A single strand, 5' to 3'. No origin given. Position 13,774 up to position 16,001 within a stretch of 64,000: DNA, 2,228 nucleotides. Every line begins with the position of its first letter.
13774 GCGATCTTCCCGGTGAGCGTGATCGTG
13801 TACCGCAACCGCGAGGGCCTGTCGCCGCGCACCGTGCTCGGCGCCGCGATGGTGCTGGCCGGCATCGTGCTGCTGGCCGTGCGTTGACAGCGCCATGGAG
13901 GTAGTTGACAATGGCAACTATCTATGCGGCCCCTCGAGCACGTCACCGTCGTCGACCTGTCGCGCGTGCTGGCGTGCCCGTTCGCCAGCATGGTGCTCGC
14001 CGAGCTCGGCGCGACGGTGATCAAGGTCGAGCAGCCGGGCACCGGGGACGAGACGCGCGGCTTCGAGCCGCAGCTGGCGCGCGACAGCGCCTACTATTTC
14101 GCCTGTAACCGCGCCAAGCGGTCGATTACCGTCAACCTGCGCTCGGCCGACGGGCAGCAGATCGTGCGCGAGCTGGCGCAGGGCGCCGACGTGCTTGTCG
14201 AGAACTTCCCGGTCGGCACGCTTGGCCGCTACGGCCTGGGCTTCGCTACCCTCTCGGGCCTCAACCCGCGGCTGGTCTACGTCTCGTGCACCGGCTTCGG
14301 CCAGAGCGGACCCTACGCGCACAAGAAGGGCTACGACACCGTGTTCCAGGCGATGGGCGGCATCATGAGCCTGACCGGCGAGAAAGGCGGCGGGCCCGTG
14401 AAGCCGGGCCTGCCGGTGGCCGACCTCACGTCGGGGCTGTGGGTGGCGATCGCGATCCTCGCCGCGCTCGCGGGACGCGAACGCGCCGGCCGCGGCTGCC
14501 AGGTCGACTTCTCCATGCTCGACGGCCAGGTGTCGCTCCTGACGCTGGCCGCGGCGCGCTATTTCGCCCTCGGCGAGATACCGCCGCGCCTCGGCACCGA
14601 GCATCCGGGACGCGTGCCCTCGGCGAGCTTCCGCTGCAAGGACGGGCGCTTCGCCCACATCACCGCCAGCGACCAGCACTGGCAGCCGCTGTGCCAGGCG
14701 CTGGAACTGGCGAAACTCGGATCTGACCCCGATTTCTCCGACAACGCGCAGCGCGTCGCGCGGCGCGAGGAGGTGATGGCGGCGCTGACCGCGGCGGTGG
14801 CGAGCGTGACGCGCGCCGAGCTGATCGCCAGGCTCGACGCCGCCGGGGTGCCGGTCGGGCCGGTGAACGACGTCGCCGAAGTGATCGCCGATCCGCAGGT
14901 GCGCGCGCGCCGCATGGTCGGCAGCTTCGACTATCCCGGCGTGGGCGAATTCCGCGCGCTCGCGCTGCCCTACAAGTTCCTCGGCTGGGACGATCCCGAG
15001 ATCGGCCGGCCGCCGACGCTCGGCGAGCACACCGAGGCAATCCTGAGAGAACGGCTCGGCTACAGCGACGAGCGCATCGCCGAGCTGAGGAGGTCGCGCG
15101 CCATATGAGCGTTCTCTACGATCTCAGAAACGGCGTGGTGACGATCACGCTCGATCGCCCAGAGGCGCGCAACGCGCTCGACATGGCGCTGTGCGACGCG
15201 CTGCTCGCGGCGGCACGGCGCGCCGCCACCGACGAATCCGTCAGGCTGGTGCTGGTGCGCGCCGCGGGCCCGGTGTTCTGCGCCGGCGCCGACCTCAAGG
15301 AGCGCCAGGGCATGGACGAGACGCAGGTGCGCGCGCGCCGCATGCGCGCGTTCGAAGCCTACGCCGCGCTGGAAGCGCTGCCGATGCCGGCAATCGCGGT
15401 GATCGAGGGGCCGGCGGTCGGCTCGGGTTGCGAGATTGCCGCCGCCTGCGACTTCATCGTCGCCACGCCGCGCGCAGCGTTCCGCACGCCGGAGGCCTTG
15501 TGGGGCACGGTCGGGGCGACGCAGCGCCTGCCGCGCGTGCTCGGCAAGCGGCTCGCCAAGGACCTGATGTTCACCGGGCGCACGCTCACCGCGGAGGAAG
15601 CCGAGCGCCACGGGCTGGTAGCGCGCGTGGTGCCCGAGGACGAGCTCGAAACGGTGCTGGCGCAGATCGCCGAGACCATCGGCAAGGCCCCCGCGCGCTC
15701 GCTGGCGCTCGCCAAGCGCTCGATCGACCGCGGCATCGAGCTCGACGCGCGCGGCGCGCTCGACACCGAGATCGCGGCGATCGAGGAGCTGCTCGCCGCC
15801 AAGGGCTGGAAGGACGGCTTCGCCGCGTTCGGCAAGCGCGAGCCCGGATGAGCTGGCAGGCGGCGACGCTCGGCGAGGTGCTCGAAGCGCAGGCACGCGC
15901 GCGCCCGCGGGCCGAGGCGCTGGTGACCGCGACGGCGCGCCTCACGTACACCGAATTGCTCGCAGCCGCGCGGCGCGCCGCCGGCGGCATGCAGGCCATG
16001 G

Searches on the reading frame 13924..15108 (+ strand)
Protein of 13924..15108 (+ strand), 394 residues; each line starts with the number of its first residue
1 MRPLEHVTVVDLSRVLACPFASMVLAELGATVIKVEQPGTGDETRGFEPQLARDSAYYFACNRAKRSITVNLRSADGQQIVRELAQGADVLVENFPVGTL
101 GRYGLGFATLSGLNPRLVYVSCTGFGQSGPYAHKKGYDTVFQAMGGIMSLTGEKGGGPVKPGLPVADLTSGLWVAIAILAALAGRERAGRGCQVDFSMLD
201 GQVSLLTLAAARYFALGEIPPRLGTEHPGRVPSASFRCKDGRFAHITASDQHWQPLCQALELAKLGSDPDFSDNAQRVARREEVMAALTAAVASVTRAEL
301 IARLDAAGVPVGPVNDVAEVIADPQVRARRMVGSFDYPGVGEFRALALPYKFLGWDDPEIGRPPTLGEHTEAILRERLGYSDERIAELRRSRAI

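Call 10: search_protein_families(library=pfam, proteins=[window:13924-15108:+])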
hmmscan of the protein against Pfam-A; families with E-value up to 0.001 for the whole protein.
window:13924-15108:+ (394 aa): 1 family
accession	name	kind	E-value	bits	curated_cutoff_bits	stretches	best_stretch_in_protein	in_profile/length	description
PF02515.22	CoA_transf_3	-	1.9e-120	402.8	23.3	1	4-370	1-366/366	CoA-transferase family III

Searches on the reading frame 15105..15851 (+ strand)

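Call 10: search_protein_families(library=pfam, proteins=[window:15105-15851:+])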
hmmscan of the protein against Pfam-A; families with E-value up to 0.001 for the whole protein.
window:15105-15851:+ (248 aa): 2 families
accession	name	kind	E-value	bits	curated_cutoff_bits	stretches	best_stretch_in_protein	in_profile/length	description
PF00378.25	ECH_1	-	2e-49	168.6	27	1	8-243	3-241/251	Enoyl-CoA hydratase/isomerase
PF16113.10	ECH_2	-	6.4e-31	108.5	27.2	1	13-242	3-238/335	Enoyl-CoA hydratase/isomerase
